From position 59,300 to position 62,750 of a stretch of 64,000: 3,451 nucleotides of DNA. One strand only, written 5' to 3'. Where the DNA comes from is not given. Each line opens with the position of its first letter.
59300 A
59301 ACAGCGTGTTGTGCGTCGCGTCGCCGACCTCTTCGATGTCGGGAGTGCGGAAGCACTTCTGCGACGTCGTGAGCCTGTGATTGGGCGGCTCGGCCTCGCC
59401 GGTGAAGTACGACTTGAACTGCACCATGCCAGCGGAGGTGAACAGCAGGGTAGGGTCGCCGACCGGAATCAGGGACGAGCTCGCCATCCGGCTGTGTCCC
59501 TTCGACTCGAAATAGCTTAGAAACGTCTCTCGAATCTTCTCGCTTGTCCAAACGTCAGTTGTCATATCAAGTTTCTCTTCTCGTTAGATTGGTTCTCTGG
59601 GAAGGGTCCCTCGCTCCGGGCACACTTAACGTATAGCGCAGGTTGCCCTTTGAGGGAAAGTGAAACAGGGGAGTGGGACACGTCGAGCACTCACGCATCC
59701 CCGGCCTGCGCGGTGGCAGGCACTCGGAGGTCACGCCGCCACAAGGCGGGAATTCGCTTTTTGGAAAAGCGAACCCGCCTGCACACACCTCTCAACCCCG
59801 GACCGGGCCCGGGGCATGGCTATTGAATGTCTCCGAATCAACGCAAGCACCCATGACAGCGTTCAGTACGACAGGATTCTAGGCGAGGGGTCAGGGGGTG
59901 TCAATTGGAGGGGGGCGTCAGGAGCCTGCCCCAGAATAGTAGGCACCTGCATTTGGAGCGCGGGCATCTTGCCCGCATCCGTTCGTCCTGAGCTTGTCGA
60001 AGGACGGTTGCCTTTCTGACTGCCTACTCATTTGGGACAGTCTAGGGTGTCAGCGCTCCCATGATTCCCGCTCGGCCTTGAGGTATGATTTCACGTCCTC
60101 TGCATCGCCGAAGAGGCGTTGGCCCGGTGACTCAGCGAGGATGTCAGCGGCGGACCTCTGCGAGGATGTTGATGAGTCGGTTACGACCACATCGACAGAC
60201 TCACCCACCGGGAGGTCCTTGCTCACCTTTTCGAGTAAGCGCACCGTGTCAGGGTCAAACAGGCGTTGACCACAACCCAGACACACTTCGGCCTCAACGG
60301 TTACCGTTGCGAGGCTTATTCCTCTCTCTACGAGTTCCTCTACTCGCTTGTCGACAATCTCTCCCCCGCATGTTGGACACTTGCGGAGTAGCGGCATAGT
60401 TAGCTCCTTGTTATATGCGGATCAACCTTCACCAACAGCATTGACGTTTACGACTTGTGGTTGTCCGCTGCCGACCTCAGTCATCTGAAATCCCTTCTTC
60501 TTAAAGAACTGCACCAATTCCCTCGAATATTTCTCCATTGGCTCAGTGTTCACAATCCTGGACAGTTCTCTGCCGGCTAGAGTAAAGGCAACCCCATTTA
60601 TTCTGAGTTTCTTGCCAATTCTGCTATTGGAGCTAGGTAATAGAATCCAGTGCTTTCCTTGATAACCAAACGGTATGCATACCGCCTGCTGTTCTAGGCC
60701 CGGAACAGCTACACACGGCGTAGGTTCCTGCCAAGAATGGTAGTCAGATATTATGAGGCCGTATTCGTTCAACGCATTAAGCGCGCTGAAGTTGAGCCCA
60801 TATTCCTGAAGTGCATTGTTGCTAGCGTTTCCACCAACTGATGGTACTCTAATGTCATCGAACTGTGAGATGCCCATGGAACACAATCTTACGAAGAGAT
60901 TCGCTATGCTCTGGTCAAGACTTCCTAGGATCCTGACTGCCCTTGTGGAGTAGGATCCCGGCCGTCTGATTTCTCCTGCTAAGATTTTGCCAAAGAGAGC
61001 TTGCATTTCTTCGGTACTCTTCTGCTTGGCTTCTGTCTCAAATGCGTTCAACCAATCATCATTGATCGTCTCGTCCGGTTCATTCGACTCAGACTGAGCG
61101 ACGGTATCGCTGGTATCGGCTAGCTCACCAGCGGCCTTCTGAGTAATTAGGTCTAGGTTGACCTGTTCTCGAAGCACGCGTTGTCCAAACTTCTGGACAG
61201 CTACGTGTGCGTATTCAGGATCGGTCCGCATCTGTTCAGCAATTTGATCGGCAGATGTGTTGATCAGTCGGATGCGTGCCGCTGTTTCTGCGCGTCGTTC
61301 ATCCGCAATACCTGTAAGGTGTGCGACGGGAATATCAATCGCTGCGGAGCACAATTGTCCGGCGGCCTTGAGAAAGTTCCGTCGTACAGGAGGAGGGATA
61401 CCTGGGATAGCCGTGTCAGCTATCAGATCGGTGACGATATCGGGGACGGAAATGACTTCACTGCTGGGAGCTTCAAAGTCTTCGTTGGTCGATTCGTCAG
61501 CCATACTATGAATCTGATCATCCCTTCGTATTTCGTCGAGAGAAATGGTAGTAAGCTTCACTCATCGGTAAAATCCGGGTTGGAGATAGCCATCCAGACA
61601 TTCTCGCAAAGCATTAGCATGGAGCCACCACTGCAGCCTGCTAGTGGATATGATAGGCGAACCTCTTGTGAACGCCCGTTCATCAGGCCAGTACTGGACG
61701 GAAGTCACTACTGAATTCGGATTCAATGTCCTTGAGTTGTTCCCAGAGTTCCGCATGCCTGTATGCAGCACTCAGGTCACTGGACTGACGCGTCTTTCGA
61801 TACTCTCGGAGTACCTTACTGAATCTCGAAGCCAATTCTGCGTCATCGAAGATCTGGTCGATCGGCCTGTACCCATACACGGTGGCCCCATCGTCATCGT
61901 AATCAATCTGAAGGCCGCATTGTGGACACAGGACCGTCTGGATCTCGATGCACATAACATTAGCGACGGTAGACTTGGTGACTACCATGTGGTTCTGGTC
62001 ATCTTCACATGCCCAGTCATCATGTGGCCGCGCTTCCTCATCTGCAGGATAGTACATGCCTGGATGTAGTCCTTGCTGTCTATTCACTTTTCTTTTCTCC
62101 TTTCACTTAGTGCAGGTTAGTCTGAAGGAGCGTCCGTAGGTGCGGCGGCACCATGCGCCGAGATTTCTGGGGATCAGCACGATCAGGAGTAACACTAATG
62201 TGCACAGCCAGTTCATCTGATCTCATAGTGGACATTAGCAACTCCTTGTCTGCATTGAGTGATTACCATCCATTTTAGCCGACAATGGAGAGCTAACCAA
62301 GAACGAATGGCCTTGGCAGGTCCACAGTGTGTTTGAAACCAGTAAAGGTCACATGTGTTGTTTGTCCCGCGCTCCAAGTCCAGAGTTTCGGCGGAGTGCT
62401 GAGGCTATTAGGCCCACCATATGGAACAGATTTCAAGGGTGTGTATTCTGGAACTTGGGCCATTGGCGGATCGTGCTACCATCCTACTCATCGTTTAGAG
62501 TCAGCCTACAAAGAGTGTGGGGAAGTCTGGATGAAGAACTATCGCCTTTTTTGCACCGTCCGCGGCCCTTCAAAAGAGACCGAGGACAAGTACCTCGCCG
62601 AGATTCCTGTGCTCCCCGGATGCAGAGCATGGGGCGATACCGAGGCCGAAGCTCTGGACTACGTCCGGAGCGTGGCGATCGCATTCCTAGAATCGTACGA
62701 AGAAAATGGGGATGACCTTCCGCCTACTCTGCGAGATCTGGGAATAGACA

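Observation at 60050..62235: Low-GC four-gene operon beside alaS: leader ORF, Zn-ribbon-like 134-aa protein, DUF2806/Abi-alpha-like protein and YgiT-type zinc-ribbon protein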

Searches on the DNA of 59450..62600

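Call 93: search_rna_families(source=window, start=59450, end=62600, threshold=evalue, max_evalue=1)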
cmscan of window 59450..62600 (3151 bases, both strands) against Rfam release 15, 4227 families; matches with E-value up to 1: 0.
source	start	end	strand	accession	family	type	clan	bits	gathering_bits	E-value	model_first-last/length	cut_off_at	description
